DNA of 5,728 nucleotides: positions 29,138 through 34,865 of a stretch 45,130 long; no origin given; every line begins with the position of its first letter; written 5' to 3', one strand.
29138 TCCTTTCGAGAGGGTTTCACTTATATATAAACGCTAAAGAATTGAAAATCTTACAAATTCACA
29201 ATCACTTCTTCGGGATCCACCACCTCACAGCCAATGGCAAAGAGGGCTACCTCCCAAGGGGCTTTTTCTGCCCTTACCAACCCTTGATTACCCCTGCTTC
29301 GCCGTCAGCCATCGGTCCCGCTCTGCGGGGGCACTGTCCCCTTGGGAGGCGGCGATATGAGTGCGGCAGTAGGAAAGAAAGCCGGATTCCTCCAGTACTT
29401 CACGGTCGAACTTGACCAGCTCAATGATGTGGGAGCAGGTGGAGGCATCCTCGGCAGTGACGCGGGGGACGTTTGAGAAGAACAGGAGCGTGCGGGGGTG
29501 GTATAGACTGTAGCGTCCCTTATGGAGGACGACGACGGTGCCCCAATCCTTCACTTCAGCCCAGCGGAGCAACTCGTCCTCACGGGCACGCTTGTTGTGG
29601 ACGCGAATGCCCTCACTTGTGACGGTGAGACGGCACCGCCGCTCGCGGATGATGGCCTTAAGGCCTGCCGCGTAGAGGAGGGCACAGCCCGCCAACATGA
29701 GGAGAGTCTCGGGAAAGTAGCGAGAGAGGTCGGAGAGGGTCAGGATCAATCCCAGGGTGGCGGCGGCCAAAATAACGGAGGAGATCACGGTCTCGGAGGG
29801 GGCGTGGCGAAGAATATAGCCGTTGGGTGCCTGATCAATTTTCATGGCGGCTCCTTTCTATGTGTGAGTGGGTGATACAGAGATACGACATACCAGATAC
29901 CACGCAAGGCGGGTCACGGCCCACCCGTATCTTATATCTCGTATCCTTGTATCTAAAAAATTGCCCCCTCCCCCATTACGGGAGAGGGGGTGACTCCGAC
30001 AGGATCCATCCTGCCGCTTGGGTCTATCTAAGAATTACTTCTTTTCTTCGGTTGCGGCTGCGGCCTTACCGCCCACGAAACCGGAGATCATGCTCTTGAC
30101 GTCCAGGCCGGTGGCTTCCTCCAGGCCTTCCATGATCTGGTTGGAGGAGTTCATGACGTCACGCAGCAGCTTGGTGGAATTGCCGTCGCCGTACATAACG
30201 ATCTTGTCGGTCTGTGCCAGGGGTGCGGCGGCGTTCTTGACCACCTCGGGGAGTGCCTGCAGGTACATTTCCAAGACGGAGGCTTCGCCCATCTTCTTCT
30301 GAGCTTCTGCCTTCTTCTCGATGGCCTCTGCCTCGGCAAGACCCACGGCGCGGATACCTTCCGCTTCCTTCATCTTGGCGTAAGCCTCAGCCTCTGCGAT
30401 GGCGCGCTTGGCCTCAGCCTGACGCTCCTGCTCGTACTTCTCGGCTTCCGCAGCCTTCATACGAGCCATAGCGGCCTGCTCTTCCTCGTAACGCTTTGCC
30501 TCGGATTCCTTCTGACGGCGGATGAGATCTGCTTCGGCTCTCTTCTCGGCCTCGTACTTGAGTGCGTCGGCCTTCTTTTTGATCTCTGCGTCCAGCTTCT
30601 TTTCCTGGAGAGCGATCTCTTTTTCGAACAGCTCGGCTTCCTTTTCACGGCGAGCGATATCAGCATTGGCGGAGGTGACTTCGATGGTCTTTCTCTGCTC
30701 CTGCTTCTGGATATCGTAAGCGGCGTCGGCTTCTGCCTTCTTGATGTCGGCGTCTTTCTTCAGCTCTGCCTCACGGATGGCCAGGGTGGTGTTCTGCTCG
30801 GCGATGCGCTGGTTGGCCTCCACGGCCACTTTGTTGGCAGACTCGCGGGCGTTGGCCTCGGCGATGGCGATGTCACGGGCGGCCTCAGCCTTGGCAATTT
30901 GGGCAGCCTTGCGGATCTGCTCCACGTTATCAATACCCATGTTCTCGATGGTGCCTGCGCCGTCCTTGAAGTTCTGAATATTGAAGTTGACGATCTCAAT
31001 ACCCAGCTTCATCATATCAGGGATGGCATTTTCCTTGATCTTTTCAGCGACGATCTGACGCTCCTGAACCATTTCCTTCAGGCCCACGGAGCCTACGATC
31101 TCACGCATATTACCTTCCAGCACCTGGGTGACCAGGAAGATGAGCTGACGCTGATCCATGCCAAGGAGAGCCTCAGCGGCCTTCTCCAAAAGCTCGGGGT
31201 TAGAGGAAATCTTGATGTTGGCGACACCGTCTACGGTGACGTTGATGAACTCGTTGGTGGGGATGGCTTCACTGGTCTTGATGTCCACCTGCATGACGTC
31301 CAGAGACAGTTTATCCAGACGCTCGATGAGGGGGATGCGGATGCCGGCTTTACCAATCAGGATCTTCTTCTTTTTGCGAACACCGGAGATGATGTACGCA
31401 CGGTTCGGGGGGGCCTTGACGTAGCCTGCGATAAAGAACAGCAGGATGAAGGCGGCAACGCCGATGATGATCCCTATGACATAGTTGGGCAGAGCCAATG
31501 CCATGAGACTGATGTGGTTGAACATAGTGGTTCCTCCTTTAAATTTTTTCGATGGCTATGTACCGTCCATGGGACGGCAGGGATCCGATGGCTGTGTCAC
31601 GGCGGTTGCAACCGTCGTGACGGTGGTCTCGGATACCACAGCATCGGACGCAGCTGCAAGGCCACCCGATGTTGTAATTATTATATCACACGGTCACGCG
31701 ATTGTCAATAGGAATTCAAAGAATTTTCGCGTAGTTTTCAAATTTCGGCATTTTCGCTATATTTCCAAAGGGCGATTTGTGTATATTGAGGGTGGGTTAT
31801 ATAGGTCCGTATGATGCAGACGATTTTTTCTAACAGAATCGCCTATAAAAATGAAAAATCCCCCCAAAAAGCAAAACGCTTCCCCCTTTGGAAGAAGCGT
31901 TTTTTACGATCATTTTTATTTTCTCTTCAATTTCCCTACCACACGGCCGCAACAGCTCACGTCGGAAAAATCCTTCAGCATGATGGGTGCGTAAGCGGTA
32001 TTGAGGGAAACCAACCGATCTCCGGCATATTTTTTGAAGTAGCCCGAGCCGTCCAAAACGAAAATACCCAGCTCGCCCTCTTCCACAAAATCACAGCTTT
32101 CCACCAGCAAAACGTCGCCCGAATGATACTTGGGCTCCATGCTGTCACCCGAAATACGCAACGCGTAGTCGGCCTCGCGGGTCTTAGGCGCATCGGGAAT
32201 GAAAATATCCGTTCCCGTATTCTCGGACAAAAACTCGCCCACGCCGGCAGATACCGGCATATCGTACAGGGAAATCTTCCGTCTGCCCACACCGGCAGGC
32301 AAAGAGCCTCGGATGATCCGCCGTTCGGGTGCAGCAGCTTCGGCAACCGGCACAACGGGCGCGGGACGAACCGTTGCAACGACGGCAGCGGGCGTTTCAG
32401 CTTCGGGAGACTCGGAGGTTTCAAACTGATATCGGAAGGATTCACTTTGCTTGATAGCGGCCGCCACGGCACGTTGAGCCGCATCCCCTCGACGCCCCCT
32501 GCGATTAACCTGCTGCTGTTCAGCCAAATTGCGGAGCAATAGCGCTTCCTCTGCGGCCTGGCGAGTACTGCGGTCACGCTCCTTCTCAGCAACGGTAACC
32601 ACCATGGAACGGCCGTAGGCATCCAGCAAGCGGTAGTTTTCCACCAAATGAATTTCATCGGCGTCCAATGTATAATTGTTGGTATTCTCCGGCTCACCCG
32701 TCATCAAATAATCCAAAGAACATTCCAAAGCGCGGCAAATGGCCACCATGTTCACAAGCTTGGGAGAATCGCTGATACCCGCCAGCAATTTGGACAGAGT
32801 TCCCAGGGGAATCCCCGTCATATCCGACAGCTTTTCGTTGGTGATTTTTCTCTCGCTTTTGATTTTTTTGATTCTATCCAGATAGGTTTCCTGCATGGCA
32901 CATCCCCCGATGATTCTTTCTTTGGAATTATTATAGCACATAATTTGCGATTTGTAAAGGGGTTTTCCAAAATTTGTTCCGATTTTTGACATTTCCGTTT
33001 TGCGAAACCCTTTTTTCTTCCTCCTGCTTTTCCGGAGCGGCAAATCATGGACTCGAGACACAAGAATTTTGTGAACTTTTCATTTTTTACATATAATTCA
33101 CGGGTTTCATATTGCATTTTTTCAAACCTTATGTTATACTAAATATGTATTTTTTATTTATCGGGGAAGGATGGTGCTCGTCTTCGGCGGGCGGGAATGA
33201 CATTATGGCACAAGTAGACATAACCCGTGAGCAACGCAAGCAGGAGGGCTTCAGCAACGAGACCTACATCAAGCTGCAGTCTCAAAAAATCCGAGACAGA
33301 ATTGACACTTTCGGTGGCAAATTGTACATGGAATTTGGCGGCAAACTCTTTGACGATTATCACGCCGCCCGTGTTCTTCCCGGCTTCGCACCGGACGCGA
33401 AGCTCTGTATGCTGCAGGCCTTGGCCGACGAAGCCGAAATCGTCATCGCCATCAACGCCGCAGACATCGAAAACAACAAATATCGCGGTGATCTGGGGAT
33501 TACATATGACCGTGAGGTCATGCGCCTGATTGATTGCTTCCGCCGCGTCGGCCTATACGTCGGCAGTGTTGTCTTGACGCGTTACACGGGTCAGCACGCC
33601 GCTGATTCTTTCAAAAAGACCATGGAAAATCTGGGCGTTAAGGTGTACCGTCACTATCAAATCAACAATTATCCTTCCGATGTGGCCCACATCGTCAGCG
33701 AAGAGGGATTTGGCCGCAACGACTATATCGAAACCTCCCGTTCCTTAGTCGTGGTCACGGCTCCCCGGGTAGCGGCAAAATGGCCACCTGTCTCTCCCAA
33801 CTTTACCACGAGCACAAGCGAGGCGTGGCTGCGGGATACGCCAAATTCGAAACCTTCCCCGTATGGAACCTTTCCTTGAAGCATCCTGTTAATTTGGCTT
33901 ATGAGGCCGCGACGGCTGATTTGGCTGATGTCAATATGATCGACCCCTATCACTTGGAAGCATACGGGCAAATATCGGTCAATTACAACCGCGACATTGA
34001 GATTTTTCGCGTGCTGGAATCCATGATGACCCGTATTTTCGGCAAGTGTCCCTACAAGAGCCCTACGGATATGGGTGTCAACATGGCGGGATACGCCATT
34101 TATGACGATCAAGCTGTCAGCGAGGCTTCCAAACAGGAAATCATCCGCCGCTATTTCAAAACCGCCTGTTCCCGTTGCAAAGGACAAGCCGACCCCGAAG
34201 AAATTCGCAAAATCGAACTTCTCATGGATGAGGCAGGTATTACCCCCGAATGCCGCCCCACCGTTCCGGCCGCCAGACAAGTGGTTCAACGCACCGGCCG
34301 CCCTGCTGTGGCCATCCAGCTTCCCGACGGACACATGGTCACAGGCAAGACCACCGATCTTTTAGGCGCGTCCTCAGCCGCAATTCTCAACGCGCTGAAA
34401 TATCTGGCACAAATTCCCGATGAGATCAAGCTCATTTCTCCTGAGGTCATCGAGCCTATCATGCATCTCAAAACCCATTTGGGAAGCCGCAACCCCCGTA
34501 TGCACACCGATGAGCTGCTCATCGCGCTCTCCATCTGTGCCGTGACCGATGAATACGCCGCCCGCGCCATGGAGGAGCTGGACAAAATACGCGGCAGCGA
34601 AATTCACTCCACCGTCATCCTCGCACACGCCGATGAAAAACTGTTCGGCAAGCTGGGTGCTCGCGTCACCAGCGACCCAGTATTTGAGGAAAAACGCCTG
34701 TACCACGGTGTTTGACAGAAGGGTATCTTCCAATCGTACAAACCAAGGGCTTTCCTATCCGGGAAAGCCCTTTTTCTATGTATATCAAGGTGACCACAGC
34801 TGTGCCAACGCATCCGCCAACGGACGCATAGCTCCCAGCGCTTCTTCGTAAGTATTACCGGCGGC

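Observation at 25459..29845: Six-gene cluster of uncharacterised membrane proteins (four divergent paralogs plus two larger proteins) directly downstream of flotillin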

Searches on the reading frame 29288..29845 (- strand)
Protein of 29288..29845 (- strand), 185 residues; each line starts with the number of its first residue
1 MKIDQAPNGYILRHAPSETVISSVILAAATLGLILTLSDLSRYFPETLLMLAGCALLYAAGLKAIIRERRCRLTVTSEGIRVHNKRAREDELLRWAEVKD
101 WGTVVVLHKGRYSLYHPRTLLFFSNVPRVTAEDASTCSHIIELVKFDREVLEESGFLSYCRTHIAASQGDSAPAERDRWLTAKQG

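Call 3: search_protein_families(library=pfam, max_evalue=1, proteins=[window:29288-29845:-])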
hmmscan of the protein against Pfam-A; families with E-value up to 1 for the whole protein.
window:29288-29845:- (185 aa): 0 families

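Call 4: search_protein_families(library=ncbifam, max_evalue=1, proteins=[window:29288-29845:-])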
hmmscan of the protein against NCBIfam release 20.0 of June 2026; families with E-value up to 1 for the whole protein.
window:29288-29845:- (185 aa): 0 families

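Call 53: find_related_loci(query=A5, collection=metagenome_contigs, flank=10000)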
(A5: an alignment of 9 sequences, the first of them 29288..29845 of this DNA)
Query A5 (185 aa) in metagenome_contigs; peptide patterns used: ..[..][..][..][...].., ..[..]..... (x = any residue, [..] = any of these).
219 stretches matched a pattern; 3 encode a relative of the query (tblastn E <= 1e-3); 3 distinct loci.
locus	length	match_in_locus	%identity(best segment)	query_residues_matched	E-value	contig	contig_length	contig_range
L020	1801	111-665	77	1-185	1e-105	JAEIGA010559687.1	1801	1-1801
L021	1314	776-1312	78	1-179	1e-106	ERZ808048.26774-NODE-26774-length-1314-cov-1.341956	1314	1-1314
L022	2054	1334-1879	75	1-182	3e-86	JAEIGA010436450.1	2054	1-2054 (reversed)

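Call 55: search_protein_families(library=padloc, max_evalue=0.1, proteins=[window:29288-29845:-])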
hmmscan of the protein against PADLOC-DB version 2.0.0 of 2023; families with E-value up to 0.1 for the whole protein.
window:29288-29845:- (185 aa): 1 family
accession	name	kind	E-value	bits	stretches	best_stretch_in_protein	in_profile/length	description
PDLC01374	Cas8g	-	0.0058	14.2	1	95-174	240-318/327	CAS-I-U; effector_UNK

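Call 56: search_protein_families(library=phrogs, max_evalue=0.1, proteins=[window:29288-29845:-])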
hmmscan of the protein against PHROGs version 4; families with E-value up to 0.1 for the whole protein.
window:29288-29845:- (185 aa): 0 families

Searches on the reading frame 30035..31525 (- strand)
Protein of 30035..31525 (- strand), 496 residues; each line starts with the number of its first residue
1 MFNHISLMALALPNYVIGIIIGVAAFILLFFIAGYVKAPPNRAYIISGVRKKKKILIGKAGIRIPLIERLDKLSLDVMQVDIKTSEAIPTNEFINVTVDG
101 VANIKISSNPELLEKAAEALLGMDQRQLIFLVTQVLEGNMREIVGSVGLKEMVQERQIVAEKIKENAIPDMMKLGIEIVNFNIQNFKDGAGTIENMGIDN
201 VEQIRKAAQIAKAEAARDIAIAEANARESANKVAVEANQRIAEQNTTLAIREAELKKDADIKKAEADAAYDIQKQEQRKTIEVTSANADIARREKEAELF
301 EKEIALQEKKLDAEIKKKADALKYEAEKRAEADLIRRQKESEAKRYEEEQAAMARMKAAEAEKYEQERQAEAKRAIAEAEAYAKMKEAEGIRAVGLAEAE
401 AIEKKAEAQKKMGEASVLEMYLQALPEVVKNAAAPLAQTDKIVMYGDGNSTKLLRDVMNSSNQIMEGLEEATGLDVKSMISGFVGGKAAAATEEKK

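Call 3: search_protein_families(library=pfam, max_evalue=1, proteins=[window:30035-31525:-])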
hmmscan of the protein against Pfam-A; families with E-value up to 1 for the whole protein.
window:30035-31525:- (496 aa): 2 families
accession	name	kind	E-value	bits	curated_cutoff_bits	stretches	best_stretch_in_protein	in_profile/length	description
PF01145.31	Band_7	-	4e-20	73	23.6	1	37-215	2-174/176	SPFH domain / Band 7 family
PF15975.10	Flot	-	1.7e-09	38.3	27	1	377-451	2-81/124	Flotillin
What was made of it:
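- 30035..31525 (-): floT-like flotillin, 496 aa (neighbour, not part of the array). Pfam Band_7 at 73 bits and Flot at 38 bits, both above cut-off (call 3).
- On Flotillin (for the neighbouring gene 30035-31525): Band_7 at 73 bits and Flot at 38 bits, both above cut-off (call 3).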

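Call 4: search_protein_families(library=ncbifam, max_evalue=1, proteins=[window:30035-31525:-])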
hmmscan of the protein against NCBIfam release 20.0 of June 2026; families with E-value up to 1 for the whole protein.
window:30035-31525:- (496 aa): 1 family
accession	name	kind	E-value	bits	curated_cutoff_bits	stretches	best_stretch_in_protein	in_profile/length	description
NF058507.1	FlotScfldFlot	equivalog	3.3e-76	257.2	700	1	18-484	4-476/477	flotillin lipid rafts scaffold protein FloT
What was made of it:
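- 30035..31525 (-): NCBIfam FloT at 257 bits, below the equivalog cut-off of 700 (call 4).
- On Flotillin (for the neighbouring gene 30035-31525): The NCBIfam FloT equivalog cut-off is not reached: 257 against 700 bits (call 4).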

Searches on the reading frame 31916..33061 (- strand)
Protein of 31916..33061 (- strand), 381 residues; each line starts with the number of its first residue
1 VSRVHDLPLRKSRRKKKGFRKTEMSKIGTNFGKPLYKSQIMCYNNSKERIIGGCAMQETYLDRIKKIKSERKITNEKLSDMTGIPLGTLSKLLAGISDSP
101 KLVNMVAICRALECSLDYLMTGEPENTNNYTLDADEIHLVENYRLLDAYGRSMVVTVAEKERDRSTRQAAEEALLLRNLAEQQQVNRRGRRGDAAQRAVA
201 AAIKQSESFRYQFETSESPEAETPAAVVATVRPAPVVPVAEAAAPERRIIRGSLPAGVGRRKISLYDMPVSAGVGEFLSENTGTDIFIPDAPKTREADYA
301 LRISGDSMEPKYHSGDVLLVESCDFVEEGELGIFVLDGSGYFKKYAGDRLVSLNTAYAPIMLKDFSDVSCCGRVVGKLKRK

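Call 78: search_protein_families(library=pfam, max_evalue=0.001, proteins=[window:31916-33061:-])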
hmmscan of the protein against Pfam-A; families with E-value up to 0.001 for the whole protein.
window:31916-33061:- (381 aa): 4 families
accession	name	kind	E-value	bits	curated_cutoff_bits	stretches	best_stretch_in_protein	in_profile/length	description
PF00717.28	Peptidase_S24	-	1e-18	67.5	23.3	1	269-375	5-116/116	Peptidase S24-like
PF13443.12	HTH_26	-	1.5e-08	35.2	22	1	63-121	1-59/63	Cro/C1-type HTH DNA-binding domain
PF01381.28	HTH_3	-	2e-08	34.5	23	1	65-119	2-55/55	Helix-turn-helix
PF12844.13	HTH_19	-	1.5e-07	31.7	30.2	1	63-123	3-62/64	Helix-turn-helix domain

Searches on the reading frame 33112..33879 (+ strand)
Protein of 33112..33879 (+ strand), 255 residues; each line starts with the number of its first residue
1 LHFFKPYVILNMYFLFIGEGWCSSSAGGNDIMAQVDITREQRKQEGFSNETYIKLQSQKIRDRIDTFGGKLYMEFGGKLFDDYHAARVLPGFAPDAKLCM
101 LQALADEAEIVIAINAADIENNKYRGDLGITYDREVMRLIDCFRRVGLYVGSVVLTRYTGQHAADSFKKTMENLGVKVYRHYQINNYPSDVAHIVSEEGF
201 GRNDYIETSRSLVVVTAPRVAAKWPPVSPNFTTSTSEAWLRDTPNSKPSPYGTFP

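Call 78: search_protein_families(library=pfam, max_evalue=0.001, proteins=[window:33112-33879:+])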
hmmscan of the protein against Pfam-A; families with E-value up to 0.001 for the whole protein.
window:33112-33879:+ (255 aa): 1 family
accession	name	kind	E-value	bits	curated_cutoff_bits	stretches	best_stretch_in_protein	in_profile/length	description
PF08903.17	DUF1846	-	1.6e-82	277.5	27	1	46-219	2-175/333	Domain of unknown function DUF1846, N-terminal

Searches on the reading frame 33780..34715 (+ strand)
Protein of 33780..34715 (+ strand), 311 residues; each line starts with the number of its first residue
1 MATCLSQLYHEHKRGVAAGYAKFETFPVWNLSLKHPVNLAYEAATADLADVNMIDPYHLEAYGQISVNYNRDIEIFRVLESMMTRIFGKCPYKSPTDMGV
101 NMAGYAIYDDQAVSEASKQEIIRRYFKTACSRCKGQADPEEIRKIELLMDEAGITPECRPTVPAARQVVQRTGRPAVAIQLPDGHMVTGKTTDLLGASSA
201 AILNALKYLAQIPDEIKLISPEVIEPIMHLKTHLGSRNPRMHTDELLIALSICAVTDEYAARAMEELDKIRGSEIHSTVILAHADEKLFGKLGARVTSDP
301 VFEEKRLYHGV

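Call 78: search_protein_families(library=pfam, max_evalue=0.001, proteins=[window:33780-34715:+])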
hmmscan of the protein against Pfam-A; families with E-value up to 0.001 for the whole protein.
window:33780-34715:+ (311 aa): 2 families
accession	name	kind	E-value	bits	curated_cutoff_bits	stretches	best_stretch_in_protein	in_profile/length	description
PF08903.17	DUF1846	-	3e-80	270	27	1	1-152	181-332/333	Domain of unknown function DUF1846, N-terminal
PF20921.3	DUF1846_C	-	7e-62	208.1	27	1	159-308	3-153/153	Domain of unknown function DUF1846, C-terminal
